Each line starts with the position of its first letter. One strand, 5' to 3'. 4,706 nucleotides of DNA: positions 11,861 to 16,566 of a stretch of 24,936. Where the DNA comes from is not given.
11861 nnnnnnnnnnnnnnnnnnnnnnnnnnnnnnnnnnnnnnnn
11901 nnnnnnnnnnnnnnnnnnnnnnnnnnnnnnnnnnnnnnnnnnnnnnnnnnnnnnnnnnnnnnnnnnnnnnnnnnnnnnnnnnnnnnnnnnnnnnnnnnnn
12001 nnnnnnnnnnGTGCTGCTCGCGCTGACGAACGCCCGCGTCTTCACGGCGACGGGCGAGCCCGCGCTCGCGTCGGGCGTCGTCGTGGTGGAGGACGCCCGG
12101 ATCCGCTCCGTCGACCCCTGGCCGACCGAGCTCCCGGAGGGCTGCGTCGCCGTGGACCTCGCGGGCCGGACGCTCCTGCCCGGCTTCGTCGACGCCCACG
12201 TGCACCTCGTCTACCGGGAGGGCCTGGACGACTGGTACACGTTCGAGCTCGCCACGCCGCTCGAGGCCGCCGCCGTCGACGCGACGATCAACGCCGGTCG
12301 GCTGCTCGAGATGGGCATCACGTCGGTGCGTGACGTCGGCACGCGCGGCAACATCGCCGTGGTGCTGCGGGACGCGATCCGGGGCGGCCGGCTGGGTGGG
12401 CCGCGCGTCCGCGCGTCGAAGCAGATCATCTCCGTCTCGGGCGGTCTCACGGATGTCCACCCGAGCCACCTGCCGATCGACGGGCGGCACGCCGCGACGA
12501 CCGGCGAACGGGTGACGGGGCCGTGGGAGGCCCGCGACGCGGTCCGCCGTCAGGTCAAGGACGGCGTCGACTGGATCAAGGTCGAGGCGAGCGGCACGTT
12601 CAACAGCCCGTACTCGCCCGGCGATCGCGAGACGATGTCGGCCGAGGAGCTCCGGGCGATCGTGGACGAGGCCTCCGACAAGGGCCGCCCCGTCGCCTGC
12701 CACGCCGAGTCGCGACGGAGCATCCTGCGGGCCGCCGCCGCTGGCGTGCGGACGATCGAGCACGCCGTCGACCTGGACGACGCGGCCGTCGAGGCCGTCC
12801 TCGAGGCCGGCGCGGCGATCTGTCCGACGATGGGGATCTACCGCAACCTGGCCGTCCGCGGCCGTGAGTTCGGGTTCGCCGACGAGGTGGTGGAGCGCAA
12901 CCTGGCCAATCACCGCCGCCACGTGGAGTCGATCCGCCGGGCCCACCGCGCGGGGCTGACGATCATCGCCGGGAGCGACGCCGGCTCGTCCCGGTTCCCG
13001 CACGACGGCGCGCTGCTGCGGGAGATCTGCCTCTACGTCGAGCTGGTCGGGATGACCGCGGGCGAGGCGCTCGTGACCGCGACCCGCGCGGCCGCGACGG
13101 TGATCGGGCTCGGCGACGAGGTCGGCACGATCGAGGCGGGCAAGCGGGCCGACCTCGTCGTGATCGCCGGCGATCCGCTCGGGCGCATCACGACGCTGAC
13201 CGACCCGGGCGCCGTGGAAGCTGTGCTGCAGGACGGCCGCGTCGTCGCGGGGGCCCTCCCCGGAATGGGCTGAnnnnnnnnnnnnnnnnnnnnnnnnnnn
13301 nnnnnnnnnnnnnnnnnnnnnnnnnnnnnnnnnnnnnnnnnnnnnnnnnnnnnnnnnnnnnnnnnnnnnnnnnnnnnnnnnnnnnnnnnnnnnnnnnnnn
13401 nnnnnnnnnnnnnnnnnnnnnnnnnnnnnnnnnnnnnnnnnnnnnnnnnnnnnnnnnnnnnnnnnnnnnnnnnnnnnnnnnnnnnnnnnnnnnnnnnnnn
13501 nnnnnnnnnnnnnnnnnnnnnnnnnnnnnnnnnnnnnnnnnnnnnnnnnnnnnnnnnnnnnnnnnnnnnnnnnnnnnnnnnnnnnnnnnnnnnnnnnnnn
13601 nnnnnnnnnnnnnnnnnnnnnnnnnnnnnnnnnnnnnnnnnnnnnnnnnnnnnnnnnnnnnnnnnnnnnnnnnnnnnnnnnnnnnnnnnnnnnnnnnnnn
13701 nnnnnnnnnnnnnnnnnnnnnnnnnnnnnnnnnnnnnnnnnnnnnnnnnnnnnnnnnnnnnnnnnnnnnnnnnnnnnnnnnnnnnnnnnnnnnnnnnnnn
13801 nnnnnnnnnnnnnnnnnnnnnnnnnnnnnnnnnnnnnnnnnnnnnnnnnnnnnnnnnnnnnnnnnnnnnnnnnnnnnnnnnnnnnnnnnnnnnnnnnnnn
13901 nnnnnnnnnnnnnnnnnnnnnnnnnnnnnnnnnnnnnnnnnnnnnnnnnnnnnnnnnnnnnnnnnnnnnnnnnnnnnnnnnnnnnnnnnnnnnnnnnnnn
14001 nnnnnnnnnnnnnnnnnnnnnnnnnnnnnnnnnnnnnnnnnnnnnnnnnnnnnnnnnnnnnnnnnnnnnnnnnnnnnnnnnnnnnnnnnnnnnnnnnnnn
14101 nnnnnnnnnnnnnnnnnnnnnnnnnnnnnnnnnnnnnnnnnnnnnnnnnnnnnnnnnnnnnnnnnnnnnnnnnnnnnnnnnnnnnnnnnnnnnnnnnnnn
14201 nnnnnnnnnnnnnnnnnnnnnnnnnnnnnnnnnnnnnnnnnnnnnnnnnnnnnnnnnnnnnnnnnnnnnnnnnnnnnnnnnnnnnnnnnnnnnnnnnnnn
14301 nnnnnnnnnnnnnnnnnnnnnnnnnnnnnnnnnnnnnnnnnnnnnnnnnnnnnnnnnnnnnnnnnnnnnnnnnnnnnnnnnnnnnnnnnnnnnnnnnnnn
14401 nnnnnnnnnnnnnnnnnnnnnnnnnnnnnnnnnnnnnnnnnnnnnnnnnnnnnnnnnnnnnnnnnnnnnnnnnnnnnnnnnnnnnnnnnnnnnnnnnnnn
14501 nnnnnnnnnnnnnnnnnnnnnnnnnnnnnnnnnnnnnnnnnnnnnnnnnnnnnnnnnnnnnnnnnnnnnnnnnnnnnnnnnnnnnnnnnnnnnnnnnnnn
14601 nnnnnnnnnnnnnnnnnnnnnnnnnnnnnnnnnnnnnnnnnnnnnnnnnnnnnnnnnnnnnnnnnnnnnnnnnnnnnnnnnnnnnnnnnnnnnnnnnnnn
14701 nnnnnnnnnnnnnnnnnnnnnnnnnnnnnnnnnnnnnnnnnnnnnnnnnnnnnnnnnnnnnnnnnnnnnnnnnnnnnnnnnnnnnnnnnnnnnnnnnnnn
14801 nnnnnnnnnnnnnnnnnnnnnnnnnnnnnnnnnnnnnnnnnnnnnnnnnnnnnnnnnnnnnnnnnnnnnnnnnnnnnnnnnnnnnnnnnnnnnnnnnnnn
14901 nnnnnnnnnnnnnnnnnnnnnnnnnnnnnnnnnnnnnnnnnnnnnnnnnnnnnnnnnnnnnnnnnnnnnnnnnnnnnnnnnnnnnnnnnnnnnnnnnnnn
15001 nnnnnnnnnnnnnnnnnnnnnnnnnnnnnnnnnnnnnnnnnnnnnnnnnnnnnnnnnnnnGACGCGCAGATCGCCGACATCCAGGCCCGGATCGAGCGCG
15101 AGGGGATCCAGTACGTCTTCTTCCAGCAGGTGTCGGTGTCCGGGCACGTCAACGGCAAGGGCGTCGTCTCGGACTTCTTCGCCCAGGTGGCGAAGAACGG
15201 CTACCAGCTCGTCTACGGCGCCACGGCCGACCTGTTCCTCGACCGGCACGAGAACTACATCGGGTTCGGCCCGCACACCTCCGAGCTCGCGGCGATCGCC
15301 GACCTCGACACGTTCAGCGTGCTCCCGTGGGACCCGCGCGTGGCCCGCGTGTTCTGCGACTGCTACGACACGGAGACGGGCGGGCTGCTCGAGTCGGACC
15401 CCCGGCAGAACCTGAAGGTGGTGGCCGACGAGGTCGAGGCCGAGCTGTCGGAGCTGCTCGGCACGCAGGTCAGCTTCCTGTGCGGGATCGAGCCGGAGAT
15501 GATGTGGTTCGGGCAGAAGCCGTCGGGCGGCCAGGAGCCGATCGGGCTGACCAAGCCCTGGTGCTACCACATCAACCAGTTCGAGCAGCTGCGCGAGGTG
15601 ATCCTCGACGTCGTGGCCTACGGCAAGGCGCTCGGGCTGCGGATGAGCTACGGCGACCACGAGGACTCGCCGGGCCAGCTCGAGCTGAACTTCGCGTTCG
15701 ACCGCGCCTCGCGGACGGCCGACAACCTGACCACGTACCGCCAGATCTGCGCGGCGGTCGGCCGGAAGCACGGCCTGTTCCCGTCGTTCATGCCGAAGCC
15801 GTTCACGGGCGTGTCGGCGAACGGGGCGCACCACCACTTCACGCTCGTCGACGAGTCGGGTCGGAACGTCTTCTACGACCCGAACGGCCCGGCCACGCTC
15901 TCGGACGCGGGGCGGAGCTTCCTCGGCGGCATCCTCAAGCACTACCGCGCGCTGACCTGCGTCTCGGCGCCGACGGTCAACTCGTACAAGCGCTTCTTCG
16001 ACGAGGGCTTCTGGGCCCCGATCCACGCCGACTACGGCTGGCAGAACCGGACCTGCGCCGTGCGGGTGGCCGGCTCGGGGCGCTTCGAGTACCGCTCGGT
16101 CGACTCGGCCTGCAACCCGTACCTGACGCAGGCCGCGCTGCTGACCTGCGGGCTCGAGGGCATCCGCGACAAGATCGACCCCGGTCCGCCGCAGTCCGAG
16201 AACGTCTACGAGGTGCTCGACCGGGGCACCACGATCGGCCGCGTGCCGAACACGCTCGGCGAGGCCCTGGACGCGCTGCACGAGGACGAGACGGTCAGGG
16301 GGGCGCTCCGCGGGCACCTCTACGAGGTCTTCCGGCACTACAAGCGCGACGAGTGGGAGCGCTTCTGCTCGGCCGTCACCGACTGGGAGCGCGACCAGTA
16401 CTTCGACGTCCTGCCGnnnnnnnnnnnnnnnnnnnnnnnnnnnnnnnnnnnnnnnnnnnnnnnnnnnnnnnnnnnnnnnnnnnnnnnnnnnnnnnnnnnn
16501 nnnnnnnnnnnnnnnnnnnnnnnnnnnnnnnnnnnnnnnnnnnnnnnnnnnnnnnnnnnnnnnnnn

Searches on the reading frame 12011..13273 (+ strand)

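Call 5: search_protein_families(library=pfam, proteins=[window:12011-13273:+])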
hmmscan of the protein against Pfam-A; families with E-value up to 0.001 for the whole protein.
window:12011-13273:+ (420 aa): 3 families
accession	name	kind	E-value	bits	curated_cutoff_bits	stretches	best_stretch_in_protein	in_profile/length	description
PF01979.26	Amidohydro_1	-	1.5e-44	153.1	25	1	54-412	1-345/345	Amidohydrolase family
PF07969.17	Amidohydro_3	-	9e-23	81.9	29.7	2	151-413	222-472/472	Amidohydrolase family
PF22643.2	NagA_N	-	2.7e-06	27.9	27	1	4-55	3-51/51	NagA composite domain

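Call 6: search_protein_families(library=ncbifam, proteins=[window:12011-13273:+])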
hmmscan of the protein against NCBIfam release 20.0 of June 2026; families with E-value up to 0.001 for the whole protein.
window:12011-13273:+ (420 aa): 38 families (the best 25 are shown)
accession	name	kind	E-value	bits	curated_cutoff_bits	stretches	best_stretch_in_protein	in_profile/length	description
NF051886.1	XaaProDiPepCaul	equivalog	3.5e-77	260.1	500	1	18-412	15-397/398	Xaa-Pro dipeptidase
TIGR01224.1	hutI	equivalog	1.8e-19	69.8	298.15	2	341-411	307-377/377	imidazolonepropionase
NF006056.0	PRK08204.1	subfamily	1.3e-14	53.8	391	2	341-412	335-415/449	hypothetical protein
NF005557.0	PRK07228.1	equivalog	9e-13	47.7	522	2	346-389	335-378/445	5'-deoxyadenosine deaminase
NF011990.0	PRK15446.2-6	subfamily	2.3e-12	46.4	233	1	334-411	312-381/390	alpha-D-ribose 1-methylphosphonate 5-triphosphate diphosphatase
NF006679.0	PRK09228.1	subfamily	1.2e-11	44.1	351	2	20-66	30-79/433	guanine deaminase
NF011989.0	PRK15446.2-5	equivalog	3.9e-11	42.3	565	1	4-69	5-66/385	alpha-D-ribose 1-methylphosphonate 5-triphosphate diphosphatase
NF004636.0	PRK05985.1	subfamily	1.5e-10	40.5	408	1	10-82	6-77/398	amidohydrolase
NF006055.0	PRK08203.1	equivalog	1.6e-10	40.1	532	2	347-399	353-403/455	8-oxoguanine deaminase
TIGR02318.1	phosphono_phnM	equivalog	2e-10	40.1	390.55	1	346-387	318-358/376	phosphonate metabolism protein PhnM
NF008371.0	PRK11170.1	equivalog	2.8e-10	39.6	483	1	3-63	2-59/382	N-acetylglucosamine-6-phosphate deacetylase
TIGR00221.1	nagA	equivalog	3.3e-10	39.5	225.65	1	2-74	4-73/380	N-acetylglucosamine-6-phosphate deacetylase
TIGR03178.1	allantoinase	equivalog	1.1e-09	37.7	357.85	1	4-88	3-81/441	allantoinase AllB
TIGR02967.1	guan_deamin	equivalog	4.1e-09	35.9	375.4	0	348-386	323-361/401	guanine deaminase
NF005759.0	PRK07583.1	equivalog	4.8e-09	35.4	403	1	18-66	37-84/438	cytosine deaminase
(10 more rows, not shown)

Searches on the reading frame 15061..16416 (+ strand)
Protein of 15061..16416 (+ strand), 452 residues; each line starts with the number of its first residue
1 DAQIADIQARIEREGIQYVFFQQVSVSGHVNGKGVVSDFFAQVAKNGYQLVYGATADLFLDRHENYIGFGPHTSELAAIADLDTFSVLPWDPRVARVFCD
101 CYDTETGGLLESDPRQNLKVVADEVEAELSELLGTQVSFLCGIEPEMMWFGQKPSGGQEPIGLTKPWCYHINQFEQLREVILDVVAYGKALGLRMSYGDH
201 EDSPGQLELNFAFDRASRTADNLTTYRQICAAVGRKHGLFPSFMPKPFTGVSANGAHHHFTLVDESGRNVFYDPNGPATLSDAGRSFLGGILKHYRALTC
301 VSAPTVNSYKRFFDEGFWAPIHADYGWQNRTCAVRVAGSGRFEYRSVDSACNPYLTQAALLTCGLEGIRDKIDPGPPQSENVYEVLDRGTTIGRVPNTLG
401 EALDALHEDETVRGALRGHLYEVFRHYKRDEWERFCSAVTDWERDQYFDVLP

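Call 88: search_protein_families(library=ncbifam, proteins=[window:15061-16416:+], max_evalue=0.00001)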
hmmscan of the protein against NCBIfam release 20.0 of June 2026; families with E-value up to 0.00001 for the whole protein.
window:15061-16416:+ (452 aa): 4 families
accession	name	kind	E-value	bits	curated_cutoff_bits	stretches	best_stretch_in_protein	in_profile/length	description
TIGR03105.1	gln_synth_III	equivalog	2.3e-99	332.8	469.6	1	8-448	2-434/435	type III glutamate--ammonia ligase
TIGR00653.1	GlnA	equivalog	8.9e-87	291.7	429.15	1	72-449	59-462/462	type I glutamate--ammonia ligase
NF045547.1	GGputSyn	equivalog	1.9e-73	247.7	650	1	5-443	3-438/438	gamma-glutamylputrescine synthetase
NF007006.0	PRK09469.1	equivalog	6.1e-37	127.3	845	1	192-449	204-468/469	glutamate--ammonia ligase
